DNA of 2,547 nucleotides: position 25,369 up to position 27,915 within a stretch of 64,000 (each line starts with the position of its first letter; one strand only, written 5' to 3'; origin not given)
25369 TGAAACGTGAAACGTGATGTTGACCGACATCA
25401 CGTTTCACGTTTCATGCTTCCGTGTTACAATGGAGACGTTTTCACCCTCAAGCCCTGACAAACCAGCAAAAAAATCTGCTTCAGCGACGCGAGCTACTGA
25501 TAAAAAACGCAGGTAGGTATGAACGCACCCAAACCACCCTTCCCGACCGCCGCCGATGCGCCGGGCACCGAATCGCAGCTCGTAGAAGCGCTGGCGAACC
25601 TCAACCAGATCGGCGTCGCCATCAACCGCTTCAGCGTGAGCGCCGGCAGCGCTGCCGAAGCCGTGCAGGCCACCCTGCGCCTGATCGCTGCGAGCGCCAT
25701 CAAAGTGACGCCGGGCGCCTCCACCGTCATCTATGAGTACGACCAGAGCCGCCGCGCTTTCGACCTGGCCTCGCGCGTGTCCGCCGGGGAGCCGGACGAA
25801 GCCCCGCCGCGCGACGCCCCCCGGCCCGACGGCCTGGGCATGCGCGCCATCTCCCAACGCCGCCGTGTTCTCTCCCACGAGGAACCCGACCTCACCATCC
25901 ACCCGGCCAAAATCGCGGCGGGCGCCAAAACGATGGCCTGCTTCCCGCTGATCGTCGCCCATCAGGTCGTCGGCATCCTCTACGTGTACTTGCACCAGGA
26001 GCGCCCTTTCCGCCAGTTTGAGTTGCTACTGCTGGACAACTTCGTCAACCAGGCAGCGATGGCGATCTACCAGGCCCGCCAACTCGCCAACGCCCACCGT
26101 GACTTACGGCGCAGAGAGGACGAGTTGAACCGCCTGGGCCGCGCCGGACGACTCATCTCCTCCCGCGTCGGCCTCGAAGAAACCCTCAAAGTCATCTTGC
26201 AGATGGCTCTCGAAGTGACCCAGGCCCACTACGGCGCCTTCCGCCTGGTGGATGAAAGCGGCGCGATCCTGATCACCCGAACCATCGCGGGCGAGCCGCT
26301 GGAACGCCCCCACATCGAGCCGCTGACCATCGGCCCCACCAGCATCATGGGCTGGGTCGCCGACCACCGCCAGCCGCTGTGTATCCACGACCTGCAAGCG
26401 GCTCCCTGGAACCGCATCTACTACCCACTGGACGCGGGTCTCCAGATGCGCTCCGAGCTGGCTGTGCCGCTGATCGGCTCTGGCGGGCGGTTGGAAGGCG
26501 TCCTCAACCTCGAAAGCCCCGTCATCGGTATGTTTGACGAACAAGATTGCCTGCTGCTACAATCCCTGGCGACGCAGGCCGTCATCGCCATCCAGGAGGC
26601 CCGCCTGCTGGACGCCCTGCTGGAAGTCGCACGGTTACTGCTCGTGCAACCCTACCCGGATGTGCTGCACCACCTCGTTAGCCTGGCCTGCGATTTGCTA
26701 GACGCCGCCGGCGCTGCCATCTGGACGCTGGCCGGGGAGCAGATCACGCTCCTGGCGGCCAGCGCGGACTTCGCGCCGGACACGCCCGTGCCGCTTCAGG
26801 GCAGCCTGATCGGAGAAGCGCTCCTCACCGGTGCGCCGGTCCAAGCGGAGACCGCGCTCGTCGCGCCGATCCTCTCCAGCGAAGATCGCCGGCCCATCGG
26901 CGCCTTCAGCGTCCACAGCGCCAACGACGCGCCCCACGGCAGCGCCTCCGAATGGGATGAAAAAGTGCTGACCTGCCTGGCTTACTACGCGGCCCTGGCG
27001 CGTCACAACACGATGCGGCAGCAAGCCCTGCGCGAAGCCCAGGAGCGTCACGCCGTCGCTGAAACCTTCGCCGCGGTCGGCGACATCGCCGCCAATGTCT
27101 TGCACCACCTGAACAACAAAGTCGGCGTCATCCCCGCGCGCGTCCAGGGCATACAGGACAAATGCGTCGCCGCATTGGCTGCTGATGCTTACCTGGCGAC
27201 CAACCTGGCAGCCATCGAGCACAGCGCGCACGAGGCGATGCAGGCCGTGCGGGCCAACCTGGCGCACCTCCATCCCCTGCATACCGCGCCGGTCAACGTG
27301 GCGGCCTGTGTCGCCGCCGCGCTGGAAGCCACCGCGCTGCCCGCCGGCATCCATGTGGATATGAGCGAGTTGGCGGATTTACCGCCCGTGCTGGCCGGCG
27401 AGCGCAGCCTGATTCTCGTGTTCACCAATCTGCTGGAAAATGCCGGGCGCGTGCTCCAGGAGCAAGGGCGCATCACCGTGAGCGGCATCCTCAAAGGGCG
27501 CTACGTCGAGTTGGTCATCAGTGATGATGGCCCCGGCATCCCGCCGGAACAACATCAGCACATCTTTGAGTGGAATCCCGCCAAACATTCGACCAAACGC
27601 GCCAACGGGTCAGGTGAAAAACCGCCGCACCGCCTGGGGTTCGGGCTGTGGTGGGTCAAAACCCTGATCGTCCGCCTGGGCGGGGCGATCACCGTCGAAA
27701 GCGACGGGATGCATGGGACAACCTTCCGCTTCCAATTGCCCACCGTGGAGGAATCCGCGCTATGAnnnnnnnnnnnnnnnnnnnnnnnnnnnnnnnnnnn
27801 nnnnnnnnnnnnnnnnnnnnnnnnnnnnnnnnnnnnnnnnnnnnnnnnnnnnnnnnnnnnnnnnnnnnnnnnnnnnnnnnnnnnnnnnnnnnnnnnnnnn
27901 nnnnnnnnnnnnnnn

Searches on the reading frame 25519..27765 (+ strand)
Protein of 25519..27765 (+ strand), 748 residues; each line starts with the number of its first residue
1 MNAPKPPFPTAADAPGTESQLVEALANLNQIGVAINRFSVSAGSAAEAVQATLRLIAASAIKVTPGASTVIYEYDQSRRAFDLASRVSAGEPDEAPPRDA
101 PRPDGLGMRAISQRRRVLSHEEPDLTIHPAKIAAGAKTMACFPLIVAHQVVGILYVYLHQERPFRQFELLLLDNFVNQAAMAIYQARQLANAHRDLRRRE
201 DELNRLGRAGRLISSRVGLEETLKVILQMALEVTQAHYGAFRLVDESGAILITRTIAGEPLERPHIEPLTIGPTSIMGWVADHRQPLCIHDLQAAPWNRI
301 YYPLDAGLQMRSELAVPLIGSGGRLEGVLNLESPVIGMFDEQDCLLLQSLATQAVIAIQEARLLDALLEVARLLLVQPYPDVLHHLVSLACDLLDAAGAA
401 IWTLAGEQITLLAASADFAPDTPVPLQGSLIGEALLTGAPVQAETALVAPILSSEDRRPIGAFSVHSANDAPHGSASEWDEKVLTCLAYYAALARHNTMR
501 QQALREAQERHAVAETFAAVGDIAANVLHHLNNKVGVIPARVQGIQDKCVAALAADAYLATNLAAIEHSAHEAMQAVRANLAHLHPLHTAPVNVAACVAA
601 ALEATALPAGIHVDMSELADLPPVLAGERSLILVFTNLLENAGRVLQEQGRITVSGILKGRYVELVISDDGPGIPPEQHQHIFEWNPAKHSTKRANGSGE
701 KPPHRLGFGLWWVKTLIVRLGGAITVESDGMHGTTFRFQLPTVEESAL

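Call 6: search_protein_families(library=pfam, proteins=[window:25519-27765:+], max_evalue=0.01)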
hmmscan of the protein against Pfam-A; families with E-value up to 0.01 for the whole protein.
window:25519-27765:+ (748 aa): 4 families
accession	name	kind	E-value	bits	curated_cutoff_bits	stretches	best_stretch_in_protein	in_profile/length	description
PF13185.12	GAF_2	-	3.8e-38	131.2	28.6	2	219-359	4-136/136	GAF domain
PF01590.32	GAF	-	4.5e-33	115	22.4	3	219-358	2-133/133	GAF domain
PF02518.31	HATPase_c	-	1.5e-18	67.6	26.4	1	628-742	3-109/111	Histidine kinase-, DNA gyrase B-, and HSP90-like ATPase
PF13492.12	GAF_3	-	7.8e-17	62.3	27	2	219-359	2-128/129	GAF domain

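Call 7: search_protein_families(library=ncbifam, proteins=[window:25519-27765:+], max_evalue=0.01)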
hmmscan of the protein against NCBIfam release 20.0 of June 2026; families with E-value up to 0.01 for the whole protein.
window:25519-27765:+ (748 aa): 63 families (the best 25 are shown)
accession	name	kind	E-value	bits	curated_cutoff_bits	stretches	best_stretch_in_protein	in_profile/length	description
NF008468.0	PRK11360.1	equivalog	1.3e-18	66.7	646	1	504-745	380-611/616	two-component system sensor histidine kinase AtoS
NF006800.0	PRK09303.1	equivalog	9.6e-18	64.3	342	1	560-744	200-379/383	histidine kinase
NF007688.0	PRK10364.1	equivalog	7.4e-17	61.2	479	1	495-743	219-452/460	two-component system sensor histidine kinase ZraS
NF010411.0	PRK13837.1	equivalog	4.6e-16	58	647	1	483-744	417-677/828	two-component system VirA-like sensor kinase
NF046044.1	PnpS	equivalog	4.8e-14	52.2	400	1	601-741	257-390/390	two-component system histidine kinase PnpS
TIGR02938.1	nifL_nitrog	equivalog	8.2e-14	51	242.45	1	504-740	260-492/494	nitrogen fixation negative regulator NifL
NF038348.1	T2SS_HK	subfamily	5.3e-13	48.2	450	1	617-741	458-572/574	histidine kinase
NF047874.1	MASE3_PAS_HK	subfamily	1e-12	47.7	560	1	636-742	525-625/655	MASE3 domain-containing sensor histidine kinase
TIGR02966.1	phoR_proteo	equivalog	3.5e-12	46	334.2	1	587-740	184-333/333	phosphate regulon sensor histidine kinase PhoR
NF007898.0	PRK10604.1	equivalog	3.6e-12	46.2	478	1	586-744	274-425/433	two-component system sensor histidine kinase RstB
NF008298.1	PRK11086.1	subfamily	1.2e-11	43.7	520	1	629-742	422-525/529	DcuS/MalK family sensor histidine kinase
NF007793.0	PRK10490.1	equivalog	2.3e-11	42.5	1123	1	620-744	768-884/895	two-component system sensor histidine kinase KdpD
TIGR02916.1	PEP_his_kin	equivalog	3.4e-11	42.4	300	1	503-741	458-679/679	XrtA/PEP-CTERM system histidine kinase PrsK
NF047405.1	SensHisKinSapS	equivalog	3.7e-11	43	550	1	623-743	220-334/341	two-component system sensor histidine kinase SapS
NF041832.1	near_NosP_CTERM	subfamily_domain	1.1e-10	41.1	400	1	631-745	121-228/370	NahK/ErcS family hybrid sensor histidine kinase/response regulator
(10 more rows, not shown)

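Call 8: find_encoding_contigs(protein=window:25519-27765:+, flank=10000, max_places=6)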
Protein window:25519-27765:+ (748 aa): 1 contig read that carries it; 1 place shown.
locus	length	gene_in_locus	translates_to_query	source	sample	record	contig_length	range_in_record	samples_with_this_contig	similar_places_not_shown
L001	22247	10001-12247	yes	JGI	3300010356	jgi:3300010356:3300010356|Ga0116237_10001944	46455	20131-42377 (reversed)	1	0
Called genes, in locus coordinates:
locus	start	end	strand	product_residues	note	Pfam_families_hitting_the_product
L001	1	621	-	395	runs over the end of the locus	PF00155:Aminotran_1_2, PF01212:Beta_elim_lyase (weak)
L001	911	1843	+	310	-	PF02729:OTCace_N, PF00185:OTCace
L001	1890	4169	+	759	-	PF00515:TPR_1 (faint), PF03704:BTAD (faint), PF07719:TPR_2 (faint), PF12895:ANAPC3 (faint), PF13174:TPR_6 (faint), PF13432:TPR_16, PF14559:TPR_19 (weak), PF14559:TPR_19 (weak), +13 more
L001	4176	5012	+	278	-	PF19293:CdaA_N, PF02457:DAC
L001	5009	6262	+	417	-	PF07949:YbbR (weak)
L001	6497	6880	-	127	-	PF01592:NifU_N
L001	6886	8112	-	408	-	PF00266:Aminotran_5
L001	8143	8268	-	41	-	-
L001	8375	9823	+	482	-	PF03951:Gln-synt_N, PF00120:Gln-synt_C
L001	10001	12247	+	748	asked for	PF13185:GAF_2, PF01590:GAF, PF13185:GAF_2, PF13492:GAF_3 (weak), PF02518:HATPase_c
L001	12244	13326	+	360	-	PF00072:Response_reg, PF00196:GerE, PF04545:Sigma70_r4 (weak), PF08281:Sigma70_r4_2 (weak)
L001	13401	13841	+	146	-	PF00293:NUDIX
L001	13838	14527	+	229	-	PF00730:HhH-GPD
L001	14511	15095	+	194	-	-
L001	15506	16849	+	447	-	PF11638:DnaA_N (weak), PF00308:Bac_DnaA, PF01695:IstB_IS21, PF00004:AAA (weak), PF08299:Bac_DnaA_C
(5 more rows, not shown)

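Call 10: find_homologous_proteins(query=window:25519-27765:+, max_evalue=1e-10)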
Query window:25519-27765:+ (748 aa): 1680 proteins with E <= 1e-10 among 8000 candidates; the best 120 are listed.
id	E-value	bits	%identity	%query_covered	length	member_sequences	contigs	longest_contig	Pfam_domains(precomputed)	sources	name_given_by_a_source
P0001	0.0e+0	1268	80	99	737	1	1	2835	PF13185.13,PF01590.33,PF02518.32,PF13492.13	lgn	-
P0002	0.0e+0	1102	100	67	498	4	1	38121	PF13185.13,PF01590.33,PF02518.32,PF13492.13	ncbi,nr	ncbi:MAG TPA: GAF domain-containing protein, partial [Anaerolineae bacterium]|nr:GAF domain-containi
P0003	2.7e-286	970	64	97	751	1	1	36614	PF13185.13,PF01590.33,PF02518.32,PF13492.13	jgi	jgi:GAF domain-containing protein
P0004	8.2e-285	965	63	97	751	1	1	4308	PF13185.13,PF01590.33,PF02518.32,PF13492.13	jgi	jgi:GAF domain-containing protein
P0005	1.3e-284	964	62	97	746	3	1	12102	PF13185.13,PF01590.33,PF02518.32,PF13492.13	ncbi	-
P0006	1.3e-284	964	63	97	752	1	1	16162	PF13185.13,PF01590.33,PF02518.32,PF13492.13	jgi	jgi:GAF domain-containing protein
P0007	6.1e-284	962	62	99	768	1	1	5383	PF13185.13,PF01590.33,PF02518.32,PF13492.13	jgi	jgi:signal transduction histidine kinase/putative methionine-R-sulfoxide reductase with GAF domain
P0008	1.7e-282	957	63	97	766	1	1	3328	PF13185.13,PF01590.33,PF02518.32,PF13492.13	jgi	jgi:signal transduction histidine kinase/putative methionine-R-sulfoxide reductase with GAF domain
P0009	1.4e-281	954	62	99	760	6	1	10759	PF13185.13,PF01590.33,PF02518.32,PF13492.13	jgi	jgi:GAF domain-containing protein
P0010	1.6e-281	954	63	97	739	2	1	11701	PF13185.13,PF01590.33,PF02518.32,PF13492.13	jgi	jgi:signal transduction histidine kinase/putative methionine-R-sulfoxide reductase with GAF domain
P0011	2.6e-281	953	60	100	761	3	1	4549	PF13185.13,PF01590.33,PF02518.32,PF13492.13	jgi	jgi:signal transduction histidine kinase/putative methionine-R-sulfoxide reductase with GAF domain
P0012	4.1e-281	953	62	99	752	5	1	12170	PF13185.13,PF01590.33,PF02518.32,PF13492.13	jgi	jgi:GAF domain-containing protein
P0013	4.9e-281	952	62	98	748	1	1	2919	PF13185.13,PF01590.33,PF02518.32,PF13492.13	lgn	-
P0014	2.5e-280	950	62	98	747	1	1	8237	PF13185.13,PF01590.33,PF02518.32,PF13492.13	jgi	-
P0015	2.9e-280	950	63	97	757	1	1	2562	PF13185.13,PF01590.33,PF02518.32,PF13492.13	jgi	jgi:signal transduction histidine kinase/putative methionine-R-sulfoxide reductase with GAF domain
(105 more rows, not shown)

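Call 13: find_related_loci(query=A1, collection=genome_contigs, flank=10000)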
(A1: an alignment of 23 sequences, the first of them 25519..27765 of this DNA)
Query A1 (748 aa) in genome_contigs; peptide patterns used: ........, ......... (x = any residue, [..] = any of these).
516 stretches matched a pattern; 498 encode a relative of the query (tblastn E <= 1e-3); the best 80 are kept; 80 distinct loci.
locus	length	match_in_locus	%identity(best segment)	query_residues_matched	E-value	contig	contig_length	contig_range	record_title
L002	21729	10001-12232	79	1-746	0e+0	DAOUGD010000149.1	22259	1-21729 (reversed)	MAG TPA_asm: Anaerolineae bacterium isolate R24_97 k131_1036046, whole genome shotgun sequence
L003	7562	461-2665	61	18-744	0e+0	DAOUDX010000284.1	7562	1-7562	MAG TPA_asm: Anaerolineae bacterium isolate N2_102 k133_1680337, whole genome shotgun sequence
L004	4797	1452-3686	60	8-745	0e+0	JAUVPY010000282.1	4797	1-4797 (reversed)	MAG: Anaerolineae bacterium isolate CSMAG_674 CSMAG_674_k127_28795061_length_4797_cov_79.0000, whole genome shotgun sequ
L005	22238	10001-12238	61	7-745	0e+0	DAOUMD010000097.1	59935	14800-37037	MAG TPA_asm: Anaerolineae bacterium isolate W31_78 k127_25519, whole genome shotgun sequence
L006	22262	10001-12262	61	12-746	0e+0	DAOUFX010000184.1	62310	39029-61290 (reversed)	MAG TPA_asm: Anaerolineae bacterium isolate R24_80 k131_785701, whole genome shotgun sequence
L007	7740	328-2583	60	10-747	0e+0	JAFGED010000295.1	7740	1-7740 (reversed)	MAG: Anaerolineae bacterium isolate Zod_Metabat.1210 k87_3956860, whole genome shotgun sequence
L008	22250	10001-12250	57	4-744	0e+0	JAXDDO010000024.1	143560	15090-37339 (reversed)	MAG: Anaerolineae bacterium isolate POMEDNA-B73 Raw2_k127_1223862, whole genome shotgun sequence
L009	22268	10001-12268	60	1-742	0e+0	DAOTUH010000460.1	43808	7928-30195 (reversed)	MAG TPA_asm: Anaerolineae bacterium isolate F17_49 k129_1718105, whole genome shotgun sequence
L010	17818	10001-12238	57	7-741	0e+0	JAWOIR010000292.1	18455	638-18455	MAG: Anaerolineales bacterium isolate CWP5-2.bin.57 k191_1937658, whole genome shotgun sequence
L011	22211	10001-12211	57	18-744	0e+0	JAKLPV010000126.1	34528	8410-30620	MAG: Anaerolineae bacterium isolate bin S2.119 k141_377259, whole genome shotgun sequence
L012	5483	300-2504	60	20-744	0e+0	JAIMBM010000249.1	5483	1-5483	MAG: Anaerolineae bacterium isolate HOT.MB2.62 Contig249, whole genome shotgun sequence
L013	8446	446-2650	60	20-744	0e+0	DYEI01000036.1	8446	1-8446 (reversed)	MAG TPA_asm: Anaerolinea sp. isolate Tomsk_2_67_199 Tomsk_k141_6141, whole genome shotgun sequence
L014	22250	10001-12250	57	8-744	0e+0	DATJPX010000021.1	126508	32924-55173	MAG TPA_asm: Anaerolineales bacterium isolate SMAG_U14924 k141_2004500, whole genome shotgun sequence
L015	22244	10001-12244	58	10-743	0e+0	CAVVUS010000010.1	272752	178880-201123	MAG: uncultured Chloroflexia bacterium isolate MFD02923.bin.2.49 genome assembly, contig: contig_19453, whole genome sho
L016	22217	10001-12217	56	16-744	0e+0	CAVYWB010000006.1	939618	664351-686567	MAG: uncultured Chloroflexia bacterium isolate MFD01476.bin.1.140 genome assembly, contig: contig_35748, whole genome sh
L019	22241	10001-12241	57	17-747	0e+0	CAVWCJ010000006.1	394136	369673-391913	MAG: uncultured Chloroflexia bacterium isolate MFD03726.bin.1.63 genome assembly, contig: contig_47281, whole genome sho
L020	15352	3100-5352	55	7-746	0e+0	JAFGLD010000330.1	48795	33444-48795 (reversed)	MAG: Anaerolineae bacterium isolate Zod_Metabat.387 k87_13216433, whole genome shotgun sequence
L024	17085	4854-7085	56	11-746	0e+0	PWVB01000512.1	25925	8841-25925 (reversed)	MAG: Anaerolineae bacterium isolate CSSed11_269R1 CS-Sed11-C1640, whole genome shotgun sequence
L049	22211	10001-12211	54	18-744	0e+0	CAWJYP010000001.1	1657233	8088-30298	MAG: uncultured Chloroflexia bacterium isolate MFD03899.bin.2.199 genome assembly, contig: contig_426, whole genome shot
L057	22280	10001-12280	55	6-746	0e+0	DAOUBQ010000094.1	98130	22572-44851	MAG TPA_asm: Anaerolineales bacterium isolate H71_739 k91_1884490, whole genome shotgun sequence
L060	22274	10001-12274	53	1-747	0e+0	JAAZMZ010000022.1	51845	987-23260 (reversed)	MAG: Leptolinea sp. isolate AS27yjCOA_114 28693_AS27, whole genome shotgun sequence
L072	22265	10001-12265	54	1-744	0e+0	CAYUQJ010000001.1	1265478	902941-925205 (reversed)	MAG TPA_asm: uncultured Leptolinea sp. isolate binchicken_co27_78 genome assembly, contig: NODE_1_length_1265478_cov_53.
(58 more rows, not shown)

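Call 23: search_protein_families(library=pfam, proteins=[L008:4438-8109:-, L057:6826-8211:+, L049:7930-8346:+, L060:5106-6419:+, L072:4024-4860:-, L019:1631-2632:+, L072:4905-6437:-, L020:2274-2894:+, L010:7659-8303:+, L024:8550-9113:+], max_evalue=0.0001)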
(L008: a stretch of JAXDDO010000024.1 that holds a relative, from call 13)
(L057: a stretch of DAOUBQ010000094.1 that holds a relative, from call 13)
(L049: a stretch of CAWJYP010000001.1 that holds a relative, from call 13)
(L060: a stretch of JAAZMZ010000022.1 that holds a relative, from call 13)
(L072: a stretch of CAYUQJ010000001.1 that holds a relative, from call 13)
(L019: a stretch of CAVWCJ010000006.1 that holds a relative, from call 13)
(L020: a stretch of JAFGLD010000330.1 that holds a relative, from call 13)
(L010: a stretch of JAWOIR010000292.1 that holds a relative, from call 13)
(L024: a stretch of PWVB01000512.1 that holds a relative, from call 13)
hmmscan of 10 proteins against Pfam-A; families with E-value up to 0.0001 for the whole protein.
L008:4438-8109:- (1223 aa): 3 families
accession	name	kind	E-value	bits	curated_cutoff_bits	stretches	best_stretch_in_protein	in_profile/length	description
PF03710.21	GlnE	-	1.5e-98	329.7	24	2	108-330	4-250/252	Glutamate-ammonia ligase adenylyltransferase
PF08335.16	GlnD_UR_UTase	-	3.5e-37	128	21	2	356-489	7-137/141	GlnD PII-uridylyltransferase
PF24931.1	ACT_ACR9_3rd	-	3.5e-05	24.2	27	1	678-749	2-74/98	ACR9-like, ACT-like domain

L057:6826-8211:+ (461 aa): 1 family
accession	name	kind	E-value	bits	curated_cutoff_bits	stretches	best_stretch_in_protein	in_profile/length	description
PF00909.26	Ammonium_transp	-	2.3e-125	418.9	23.2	1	50-449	2-399/399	Ammonium Transporter Family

L049:7930-8346:+ (138 aa): 1 family
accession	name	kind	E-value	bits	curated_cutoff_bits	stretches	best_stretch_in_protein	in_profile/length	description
PF00543.27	P-II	-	1.7e-25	89.8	25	1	3-107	2-102/102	Nitrogen regulatory protein P-II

L060:5106-6419:+ (437 aa): 2 families
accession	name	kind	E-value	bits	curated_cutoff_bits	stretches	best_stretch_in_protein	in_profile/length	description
PF03600.22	CitMHS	-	3.2e-63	214.3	31.9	1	16-375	1-336/336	Citrate transporter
PF00939.25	Na_sulph_symp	-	3.2e-11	43.3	27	1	10-190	274-460/472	Sodium:sulfate symporter transmembrane region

L072:4024-4860:- (278 aa): 3 families
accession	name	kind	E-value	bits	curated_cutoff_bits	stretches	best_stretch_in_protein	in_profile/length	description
PF00481.26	PP2C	-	8e-25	88.4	20.3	2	23-153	5-142/255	Protein phosphatase 2C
PF13672.11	PP2C_2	-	5.6e-12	46.1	24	1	32-213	11-178/209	Protein phosphatase 2C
PF07228.17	SpoIIE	-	4.3e-05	24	25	0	104-212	58-136/192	Stage II sporulation protein E (SpoIIE)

L019:1631-2632:+ (333 aa): 4 families
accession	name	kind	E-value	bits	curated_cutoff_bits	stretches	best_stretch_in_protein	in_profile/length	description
PF00069.31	Pkinase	-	1e-52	179.6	31.7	1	21-281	1-260/263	Protein kinase domain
PF07714.23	PK_Tyr_Ser-Thr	-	8e-38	130.6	23.1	1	23-274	3-253/258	Protein tyrosine and serine/threonine kinase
PF01636.29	APH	-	1.6e-08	35.1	23.2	0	140-166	170-197/239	Phosphotransferase enzyme family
PF03109.22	ABC1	-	3.1e-07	30.2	22.9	1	62-168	116-216/244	ABC1 atypical kinase-like domain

L072:4905-6437:- (510 aa): 2 families
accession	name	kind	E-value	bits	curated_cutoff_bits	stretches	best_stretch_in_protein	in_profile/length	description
PF13520.12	AA_permease_2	-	1.1e-13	51.4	27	1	104-481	69-425/427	Amino acid permease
PF00324.27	AA_permease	-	5.2e-09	35.7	24.6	1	47-462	22-414/470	Amino acid permease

L020:2274-2894:+ (206 aa): 1 family
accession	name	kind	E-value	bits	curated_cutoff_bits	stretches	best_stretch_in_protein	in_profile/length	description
PF01810.24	LysE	-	5.9e-38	130.7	25.6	1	15-200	3-191/193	LysE type translocator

L010:7659-8303:+ (214 aa): 1 family
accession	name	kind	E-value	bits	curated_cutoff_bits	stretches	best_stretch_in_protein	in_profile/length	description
PF03006.26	HlyIII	-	1.8e-49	168.9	26.2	1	2-204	1-224/224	Haemolysin-III related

L024:8550-9113:+ (187 aa): 1 family
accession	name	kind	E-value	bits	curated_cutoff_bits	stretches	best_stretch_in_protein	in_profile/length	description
PF09723.15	Zn_ribbon_8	-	7e-13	48.8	34.4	1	8-47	2-41/41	Zinc ribbon domain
